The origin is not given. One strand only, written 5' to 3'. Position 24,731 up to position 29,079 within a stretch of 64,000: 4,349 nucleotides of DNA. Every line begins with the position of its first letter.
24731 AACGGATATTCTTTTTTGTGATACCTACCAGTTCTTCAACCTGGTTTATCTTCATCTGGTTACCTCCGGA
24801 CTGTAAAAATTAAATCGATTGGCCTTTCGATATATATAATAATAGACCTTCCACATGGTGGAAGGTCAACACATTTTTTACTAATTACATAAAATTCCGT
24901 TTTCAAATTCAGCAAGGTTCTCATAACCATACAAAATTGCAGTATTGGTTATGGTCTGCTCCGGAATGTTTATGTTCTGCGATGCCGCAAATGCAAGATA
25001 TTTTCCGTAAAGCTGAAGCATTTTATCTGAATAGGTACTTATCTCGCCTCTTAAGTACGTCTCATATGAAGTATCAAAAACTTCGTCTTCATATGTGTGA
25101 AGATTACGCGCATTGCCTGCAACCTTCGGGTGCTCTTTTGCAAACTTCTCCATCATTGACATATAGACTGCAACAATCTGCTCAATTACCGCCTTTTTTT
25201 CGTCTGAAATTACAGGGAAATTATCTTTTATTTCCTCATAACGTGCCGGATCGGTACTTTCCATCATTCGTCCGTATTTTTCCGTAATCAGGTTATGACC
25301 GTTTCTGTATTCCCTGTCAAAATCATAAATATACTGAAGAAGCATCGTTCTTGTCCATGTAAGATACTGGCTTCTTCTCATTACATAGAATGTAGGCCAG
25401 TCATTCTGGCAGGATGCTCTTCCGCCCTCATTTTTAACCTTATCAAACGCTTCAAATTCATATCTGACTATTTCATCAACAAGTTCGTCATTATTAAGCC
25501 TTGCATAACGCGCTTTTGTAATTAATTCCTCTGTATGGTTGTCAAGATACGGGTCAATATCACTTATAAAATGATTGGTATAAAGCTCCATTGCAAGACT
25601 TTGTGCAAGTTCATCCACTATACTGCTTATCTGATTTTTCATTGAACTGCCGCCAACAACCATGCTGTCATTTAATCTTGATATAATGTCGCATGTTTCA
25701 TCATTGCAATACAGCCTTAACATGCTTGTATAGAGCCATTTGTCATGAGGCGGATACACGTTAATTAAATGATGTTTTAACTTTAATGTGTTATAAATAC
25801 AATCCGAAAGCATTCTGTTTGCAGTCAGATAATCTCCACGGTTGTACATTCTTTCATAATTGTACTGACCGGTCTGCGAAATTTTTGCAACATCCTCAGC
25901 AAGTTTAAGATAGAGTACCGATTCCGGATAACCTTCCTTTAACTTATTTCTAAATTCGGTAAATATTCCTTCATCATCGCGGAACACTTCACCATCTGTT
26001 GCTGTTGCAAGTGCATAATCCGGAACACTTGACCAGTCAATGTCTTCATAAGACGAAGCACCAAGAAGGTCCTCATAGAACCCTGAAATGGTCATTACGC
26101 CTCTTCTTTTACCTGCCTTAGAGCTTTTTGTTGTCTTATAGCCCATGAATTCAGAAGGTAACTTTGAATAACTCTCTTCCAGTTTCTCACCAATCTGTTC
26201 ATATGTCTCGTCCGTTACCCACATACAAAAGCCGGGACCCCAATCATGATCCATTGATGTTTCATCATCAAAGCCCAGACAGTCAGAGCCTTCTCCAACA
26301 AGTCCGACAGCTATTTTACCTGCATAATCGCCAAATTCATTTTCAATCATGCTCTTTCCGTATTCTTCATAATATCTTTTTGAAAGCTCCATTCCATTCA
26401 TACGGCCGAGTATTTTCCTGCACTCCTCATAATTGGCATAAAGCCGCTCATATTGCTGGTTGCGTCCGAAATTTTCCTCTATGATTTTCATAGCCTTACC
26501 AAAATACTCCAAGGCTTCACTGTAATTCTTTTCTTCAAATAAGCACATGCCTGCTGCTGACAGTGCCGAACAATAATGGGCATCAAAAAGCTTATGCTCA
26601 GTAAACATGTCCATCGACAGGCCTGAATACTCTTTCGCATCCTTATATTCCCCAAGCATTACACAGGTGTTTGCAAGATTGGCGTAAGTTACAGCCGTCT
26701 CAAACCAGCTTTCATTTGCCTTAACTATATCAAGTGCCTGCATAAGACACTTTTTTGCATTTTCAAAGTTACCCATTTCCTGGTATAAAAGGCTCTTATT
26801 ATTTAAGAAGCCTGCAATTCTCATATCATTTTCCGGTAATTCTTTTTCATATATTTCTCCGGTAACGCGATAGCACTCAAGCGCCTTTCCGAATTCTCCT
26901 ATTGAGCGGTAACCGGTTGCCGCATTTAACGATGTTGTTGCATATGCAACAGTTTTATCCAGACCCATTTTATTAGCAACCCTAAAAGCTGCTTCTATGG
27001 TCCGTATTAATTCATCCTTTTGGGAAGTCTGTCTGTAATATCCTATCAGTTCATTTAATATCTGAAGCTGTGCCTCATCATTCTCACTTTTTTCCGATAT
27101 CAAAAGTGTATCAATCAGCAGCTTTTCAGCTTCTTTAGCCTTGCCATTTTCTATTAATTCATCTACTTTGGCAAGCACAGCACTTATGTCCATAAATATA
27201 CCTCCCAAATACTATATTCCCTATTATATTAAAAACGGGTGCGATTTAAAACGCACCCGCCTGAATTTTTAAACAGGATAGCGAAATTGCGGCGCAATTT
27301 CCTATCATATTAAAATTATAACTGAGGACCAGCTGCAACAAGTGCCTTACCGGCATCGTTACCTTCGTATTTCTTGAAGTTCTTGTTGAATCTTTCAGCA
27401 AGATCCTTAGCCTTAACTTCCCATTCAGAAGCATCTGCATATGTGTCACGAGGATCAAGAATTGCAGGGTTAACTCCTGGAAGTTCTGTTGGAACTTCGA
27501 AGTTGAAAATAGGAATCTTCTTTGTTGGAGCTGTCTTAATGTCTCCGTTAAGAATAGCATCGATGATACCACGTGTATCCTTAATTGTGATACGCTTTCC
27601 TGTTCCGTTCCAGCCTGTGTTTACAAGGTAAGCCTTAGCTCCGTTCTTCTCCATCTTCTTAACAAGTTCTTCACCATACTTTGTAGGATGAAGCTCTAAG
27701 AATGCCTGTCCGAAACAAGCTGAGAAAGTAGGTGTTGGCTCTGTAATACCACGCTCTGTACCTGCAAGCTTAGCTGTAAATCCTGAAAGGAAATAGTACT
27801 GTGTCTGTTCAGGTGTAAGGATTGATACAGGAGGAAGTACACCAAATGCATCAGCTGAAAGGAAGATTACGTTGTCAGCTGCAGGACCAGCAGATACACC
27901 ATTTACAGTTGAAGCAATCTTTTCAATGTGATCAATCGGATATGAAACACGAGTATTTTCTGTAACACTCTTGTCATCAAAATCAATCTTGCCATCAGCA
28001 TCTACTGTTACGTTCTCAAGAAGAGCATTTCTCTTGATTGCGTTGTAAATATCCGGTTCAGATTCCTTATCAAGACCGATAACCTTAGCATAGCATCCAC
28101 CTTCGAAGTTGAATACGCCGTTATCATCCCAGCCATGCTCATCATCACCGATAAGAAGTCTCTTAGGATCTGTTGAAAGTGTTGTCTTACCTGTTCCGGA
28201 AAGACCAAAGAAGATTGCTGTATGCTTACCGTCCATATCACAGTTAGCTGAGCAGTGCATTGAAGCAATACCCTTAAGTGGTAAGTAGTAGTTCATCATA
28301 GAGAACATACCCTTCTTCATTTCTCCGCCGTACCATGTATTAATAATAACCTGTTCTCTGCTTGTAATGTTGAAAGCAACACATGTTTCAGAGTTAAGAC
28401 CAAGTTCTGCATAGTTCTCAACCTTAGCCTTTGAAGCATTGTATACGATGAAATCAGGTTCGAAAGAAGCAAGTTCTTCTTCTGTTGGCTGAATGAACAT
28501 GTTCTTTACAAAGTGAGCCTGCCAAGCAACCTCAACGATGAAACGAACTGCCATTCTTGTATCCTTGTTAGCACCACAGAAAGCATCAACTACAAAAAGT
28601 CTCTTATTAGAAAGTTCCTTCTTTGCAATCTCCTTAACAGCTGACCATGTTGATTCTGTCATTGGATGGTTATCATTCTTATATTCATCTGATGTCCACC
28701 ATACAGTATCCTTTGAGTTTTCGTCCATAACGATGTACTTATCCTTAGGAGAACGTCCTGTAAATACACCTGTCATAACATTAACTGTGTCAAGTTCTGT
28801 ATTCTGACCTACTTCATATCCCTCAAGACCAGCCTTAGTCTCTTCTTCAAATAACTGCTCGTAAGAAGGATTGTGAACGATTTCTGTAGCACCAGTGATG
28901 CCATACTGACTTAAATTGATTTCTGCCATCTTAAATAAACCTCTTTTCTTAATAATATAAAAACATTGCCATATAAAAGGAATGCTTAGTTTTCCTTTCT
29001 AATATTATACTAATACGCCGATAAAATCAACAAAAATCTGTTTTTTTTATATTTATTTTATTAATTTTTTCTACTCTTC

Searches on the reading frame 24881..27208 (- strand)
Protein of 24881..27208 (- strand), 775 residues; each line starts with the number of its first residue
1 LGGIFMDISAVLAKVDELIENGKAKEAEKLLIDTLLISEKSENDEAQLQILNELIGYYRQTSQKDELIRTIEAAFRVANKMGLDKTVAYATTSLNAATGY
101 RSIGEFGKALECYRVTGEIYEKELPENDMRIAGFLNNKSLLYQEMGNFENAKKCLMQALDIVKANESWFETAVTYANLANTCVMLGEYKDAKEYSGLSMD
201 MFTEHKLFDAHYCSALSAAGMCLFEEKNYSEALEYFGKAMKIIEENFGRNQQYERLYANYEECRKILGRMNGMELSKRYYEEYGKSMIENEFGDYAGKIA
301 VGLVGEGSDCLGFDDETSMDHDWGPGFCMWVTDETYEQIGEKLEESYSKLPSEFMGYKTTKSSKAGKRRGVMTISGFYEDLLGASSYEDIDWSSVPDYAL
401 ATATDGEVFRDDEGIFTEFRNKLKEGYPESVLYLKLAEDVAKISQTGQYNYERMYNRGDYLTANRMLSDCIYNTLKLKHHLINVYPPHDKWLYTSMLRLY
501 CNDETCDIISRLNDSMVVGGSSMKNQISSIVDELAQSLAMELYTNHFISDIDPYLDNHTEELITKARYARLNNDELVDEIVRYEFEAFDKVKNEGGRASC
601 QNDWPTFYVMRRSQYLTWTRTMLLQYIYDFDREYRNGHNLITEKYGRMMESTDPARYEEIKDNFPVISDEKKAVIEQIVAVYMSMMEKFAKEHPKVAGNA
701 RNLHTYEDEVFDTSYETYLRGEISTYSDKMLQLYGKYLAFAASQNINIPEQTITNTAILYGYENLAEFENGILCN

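Call 37: search_protein_families(library=pfam, proteins=[window:24881-27208:-], max_evalue=0.001)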
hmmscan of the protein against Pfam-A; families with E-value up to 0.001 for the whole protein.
window:24881-27208:- (775 aa): 10 families
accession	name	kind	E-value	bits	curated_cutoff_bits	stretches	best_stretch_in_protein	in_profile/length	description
PF13526.11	DUF4125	-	6.1e-72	241.9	25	1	575-769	2-196/197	Protein of unknown function (DUF4125)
PF13228.11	DUF4037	-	2.2e-28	99.4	22.1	1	392-492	1-101/101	Domain of unknown function (DUF4037)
PF13424.12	TPR_12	-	1.6e-22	79.9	30.1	2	134-202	5-75/77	Tetratricopeptide repeat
PF07719.23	TPR_2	-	2.1e-13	49.7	27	1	215-245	3-33/34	Tetratricopeptide repeat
PF13374.12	TPR_10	-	3.1e-13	49.7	27.5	0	215-250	4-39/42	Tetratricopeptide repeat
PF00515.34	TPR_1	-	1.7e-12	47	27.8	0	220-245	8-33/34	Tetratricopeptide repeat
PF13181.12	TPR_8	-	9.2e-09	35.2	25.7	1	134-161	3-30/34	Tetratricopeptide repeat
PF17874.7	TPR_MalT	-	4.1e-05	23.5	45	1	60-195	55-184/336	MalT-like TPR region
PF24885.1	TPR_NPHP3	-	0.00018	21.4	100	0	95-165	146-216/239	Nephrocystin-3 TPR domain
PF14938.12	SNAP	-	0.00024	21.1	25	0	55-183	62-186/282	Soluble NSF attachment protein, SNAP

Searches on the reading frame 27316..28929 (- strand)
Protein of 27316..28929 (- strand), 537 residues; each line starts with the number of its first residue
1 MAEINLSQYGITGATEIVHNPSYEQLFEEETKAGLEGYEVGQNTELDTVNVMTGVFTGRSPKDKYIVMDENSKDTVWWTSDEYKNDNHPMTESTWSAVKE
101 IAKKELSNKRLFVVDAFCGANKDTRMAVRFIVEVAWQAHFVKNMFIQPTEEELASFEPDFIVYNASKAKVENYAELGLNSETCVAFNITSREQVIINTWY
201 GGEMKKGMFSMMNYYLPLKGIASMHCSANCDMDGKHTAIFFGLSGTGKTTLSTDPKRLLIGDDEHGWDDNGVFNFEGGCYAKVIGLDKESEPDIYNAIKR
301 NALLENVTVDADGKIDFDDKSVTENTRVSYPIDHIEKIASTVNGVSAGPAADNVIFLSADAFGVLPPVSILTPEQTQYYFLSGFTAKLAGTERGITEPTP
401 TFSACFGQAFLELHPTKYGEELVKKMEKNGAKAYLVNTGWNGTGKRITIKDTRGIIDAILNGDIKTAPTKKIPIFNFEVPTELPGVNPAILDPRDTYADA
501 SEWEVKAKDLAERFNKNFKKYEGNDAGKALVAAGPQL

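Call 73: search_protein_families(library=pfam, proteins=[window:27316-28929:-], max_evalue=0.00001)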
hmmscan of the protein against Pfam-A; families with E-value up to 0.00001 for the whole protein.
window:27316-28929:- (537 aa): 1 family
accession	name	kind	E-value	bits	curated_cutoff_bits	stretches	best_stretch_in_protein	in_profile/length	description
PF01293.25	PEPCK_ATP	-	1.2e-201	670.9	26.5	1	16-487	2-463/465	Phosphoenolpyruvate carboxykinase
